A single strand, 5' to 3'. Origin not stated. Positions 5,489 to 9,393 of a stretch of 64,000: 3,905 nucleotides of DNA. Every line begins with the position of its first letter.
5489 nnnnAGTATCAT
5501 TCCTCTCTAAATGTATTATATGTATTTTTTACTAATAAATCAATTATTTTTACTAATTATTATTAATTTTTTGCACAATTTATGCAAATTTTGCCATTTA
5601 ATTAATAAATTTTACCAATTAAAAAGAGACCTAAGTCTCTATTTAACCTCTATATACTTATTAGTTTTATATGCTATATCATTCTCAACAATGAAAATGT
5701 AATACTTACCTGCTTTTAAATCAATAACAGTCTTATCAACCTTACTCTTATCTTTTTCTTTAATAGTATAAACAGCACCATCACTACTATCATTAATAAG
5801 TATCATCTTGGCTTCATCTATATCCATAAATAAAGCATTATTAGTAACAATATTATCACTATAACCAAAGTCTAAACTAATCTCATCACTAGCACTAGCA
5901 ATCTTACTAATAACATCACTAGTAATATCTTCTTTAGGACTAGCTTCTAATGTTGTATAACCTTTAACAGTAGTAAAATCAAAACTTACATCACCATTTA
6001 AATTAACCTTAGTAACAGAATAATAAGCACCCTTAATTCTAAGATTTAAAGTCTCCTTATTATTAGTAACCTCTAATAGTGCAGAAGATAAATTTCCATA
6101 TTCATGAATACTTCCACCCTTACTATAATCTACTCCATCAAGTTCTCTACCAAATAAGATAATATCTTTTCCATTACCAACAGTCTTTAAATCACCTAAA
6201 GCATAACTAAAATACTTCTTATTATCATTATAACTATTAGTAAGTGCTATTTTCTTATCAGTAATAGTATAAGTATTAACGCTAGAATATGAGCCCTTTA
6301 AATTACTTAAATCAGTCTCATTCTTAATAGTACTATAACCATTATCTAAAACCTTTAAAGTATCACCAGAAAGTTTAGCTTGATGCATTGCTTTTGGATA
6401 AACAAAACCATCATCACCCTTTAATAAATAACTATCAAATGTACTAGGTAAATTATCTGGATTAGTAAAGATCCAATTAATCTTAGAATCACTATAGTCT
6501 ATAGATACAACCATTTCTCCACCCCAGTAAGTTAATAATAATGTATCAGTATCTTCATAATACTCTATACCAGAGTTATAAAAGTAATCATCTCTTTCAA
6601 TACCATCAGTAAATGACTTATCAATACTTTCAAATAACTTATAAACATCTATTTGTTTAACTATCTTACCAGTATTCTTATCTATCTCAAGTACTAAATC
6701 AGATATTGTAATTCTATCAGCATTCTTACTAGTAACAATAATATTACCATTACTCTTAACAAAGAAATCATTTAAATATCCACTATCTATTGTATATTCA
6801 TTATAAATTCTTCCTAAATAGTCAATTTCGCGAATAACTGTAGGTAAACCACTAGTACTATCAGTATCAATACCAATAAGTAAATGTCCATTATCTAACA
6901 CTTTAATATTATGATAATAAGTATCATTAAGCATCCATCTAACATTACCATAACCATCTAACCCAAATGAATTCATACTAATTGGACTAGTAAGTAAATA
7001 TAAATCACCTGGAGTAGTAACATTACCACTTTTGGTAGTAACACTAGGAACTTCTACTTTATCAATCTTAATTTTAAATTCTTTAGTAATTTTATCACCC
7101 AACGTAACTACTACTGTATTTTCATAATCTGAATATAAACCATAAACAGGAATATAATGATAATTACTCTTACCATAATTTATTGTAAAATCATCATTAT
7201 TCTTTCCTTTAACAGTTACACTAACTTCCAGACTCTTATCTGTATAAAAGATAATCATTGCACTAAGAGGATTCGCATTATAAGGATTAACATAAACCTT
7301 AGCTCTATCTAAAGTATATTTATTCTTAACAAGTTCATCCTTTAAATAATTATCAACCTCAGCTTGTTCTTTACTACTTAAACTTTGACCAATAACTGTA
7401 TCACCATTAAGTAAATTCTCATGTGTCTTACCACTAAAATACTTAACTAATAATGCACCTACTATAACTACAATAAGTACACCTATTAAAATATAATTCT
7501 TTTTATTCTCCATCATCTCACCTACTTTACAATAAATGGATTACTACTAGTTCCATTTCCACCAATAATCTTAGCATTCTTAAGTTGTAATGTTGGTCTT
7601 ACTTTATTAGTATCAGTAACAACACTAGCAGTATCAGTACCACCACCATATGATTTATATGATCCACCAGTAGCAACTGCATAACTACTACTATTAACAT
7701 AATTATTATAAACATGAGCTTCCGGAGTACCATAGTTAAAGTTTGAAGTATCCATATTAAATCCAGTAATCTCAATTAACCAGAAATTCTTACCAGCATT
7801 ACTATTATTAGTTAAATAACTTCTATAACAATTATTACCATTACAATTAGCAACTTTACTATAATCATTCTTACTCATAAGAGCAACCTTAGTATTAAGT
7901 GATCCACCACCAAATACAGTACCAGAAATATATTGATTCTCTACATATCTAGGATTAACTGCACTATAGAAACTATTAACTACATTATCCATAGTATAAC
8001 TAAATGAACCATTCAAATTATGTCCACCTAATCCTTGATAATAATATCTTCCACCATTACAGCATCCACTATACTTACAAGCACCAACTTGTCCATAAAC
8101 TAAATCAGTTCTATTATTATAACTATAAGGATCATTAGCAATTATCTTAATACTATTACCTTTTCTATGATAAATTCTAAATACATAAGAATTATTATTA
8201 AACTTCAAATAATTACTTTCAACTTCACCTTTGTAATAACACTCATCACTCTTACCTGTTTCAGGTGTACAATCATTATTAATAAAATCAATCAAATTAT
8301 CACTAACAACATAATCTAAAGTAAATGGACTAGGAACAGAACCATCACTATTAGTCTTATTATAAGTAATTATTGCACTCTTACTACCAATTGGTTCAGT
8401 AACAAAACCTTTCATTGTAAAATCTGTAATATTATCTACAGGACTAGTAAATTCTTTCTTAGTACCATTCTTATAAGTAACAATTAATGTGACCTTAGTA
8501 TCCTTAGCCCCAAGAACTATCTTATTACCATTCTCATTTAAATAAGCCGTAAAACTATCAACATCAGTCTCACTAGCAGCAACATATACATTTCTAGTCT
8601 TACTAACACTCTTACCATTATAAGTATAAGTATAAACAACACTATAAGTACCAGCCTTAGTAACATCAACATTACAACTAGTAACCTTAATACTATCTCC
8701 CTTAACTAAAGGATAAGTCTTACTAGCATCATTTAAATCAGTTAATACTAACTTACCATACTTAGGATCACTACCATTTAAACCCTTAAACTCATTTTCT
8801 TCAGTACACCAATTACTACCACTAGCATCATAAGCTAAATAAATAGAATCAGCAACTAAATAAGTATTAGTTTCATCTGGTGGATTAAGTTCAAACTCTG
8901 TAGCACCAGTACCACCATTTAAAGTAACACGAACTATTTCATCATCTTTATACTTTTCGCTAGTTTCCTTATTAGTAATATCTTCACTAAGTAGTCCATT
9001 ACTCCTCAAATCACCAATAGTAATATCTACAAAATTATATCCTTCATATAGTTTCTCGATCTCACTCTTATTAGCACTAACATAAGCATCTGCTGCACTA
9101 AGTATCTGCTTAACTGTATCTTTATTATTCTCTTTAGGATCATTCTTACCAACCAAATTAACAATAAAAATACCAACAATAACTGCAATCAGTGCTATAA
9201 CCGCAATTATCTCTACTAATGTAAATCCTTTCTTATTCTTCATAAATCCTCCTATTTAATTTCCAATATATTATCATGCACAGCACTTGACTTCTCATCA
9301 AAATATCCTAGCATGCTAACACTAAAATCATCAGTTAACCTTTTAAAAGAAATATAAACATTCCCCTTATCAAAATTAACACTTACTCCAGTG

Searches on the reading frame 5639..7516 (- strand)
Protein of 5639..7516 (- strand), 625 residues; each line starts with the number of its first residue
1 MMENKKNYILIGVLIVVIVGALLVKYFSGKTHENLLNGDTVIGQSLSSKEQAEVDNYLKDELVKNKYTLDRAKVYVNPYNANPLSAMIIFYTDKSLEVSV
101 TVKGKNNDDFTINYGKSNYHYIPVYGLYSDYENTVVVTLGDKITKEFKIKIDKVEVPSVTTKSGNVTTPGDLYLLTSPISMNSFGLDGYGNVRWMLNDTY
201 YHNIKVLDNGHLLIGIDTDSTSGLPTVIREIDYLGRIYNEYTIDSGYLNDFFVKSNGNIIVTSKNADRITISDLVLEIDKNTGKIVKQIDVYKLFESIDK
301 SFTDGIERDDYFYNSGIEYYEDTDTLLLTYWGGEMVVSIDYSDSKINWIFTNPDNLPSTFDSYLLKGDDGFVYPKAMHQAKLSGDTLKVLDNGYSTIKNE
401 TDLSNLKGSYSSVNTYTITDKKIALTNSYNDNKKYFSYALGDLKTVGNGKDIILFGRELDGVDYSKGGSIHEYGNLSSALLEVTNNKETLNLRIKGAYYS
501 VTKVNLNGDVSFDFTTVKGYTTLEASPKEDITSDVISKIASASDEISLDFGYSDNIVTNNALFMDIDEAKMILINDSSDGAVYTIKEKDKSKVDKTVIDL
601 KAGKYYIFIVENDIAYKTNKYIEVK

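Call 6: search_protein_families(library=ncbifam, proteins=[window:5639-7516:-], max_evalue=0.01)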
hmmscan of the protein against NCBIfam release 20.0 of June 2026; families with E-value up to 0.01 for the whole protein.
window:5639-7516:- (625 aa): 0 families

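Call 7: search_protein_families(library=pfam, proteins=[window:5639-7516:-], max_evalue=0.001)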
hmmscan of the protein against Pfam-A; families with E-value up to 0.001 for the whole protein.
window:5639-7516:- (625 aa): 2 families
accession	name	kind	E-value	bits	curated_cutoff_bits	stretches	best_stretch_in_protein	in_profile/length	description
PF05935.17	Arylsulfotrans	-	1.6e-37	129.8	24.2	1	165-457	9-333/374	Arylsulfotransferase (ASST)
PF17425.8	Arylsulfotran_N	-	8e-17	61.5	24.2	1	74-141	2-73/88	Arylsulfotransferase Ig-like domain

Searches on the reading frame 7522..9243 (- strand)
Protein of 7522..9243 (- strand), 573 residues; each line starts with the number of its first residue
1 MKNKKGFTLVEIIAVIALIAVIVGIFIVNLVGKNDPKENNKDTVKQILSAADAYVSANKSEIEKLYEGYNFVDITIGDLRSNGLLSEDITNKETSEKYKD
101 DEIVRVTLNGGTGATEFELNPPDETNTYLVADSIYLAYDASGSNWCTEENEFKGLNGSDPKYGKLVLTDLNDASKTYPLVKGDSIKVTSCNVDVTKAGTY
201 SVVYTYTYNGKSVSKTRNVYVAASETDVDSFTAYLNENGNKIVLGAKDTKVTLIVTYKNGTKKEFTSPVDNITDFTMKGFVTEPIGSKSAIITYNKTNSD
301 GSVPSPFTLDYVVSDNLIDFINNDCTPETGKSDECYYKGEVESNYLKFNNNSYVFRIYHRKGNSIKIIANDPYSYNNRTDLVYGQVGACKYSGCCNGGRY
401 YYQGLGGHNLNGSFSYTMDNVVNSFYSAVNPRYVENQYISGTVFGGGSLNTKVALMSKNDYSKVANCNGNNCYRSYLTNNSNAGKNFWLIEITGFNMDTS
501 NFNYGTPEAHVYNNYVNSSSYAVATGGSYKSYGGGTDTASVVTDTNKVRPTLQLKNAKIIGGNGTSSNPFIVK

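Call 5: search_protein_families(library=pfam, proteins=[window:7522-9243:-], max_evalue=0.01)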
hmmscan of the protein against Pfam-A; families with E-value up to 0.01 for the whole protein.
window:7522-9243:- (573 aa): 3 families
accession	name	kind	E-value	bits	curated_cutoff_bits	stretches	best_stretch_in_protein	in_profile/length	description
PF07963.17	N_methyl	-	2.8e-06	27.1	21.2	1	1-25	1-25/27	Prokaryotic N-terminal methylation motif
PF16403.11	Bact_surface_Ig-like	-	7.3e-05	23.2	27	1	183-221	33-71/71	Bacterial surface protein, Ig-like domain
PF07523.18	Big_3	-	0.0026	18.4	21.2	1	170-221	24-68/68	Bacterial Ig-like domain (group 3)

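Call 6: search_protein_families(library=ncbifam, proteins=[window:7522-9243:-], max_evalue=0.01)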
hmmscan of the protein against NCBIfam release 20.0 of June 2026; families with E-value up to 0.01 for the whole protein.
window:7522-9243:- (573 aa): 8 families
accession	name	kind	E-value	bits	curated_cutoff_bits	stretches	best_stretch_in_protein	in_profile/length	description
NF040999.1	pilin_ComGC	equivalog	4.6e-05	23.5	75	1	4-58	1-57/84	competence type IV pilus major pilin ComGC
TIGR02532.1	IV_pilin_GFxxxE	domain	4.7e-05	23.1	16.3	1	4-25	1-22/24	prepilin-type N-terminal cleavage/methylation domain-containing protein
NF041013.1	T4P_ComGE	equivalog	0.00026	21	49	1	2-49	1-50/83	competence type IV pilus minor pilin ComGE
TIGR01710.1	typeII_sec_gspG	equivalog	0.0017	18.4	88.85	1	5-50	1-48/134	type II secretion system major pseudopilin GspG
TIGR01708.2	typeII_sec_gspH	equivalog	0.0025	17.8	80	1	5-45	2-41/169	type II secretion system minor pseudopilin GspH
NF038304.1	EPS_HpsC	equivalog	0.004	16.8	200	0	2-56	18-74/318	hormogonium polysaccharide secretion pseudopilin HpsC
NF007862.0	PRK10574.1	equivalog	0.0078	16.3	138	0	1-27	1-27/145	prepilin peptidase-dependent pilin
NF051431.1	Rv0361_Cterm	subfamily_domain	0.0085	16.3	37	0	12-64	6-57/140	Rv0361 family membrane protein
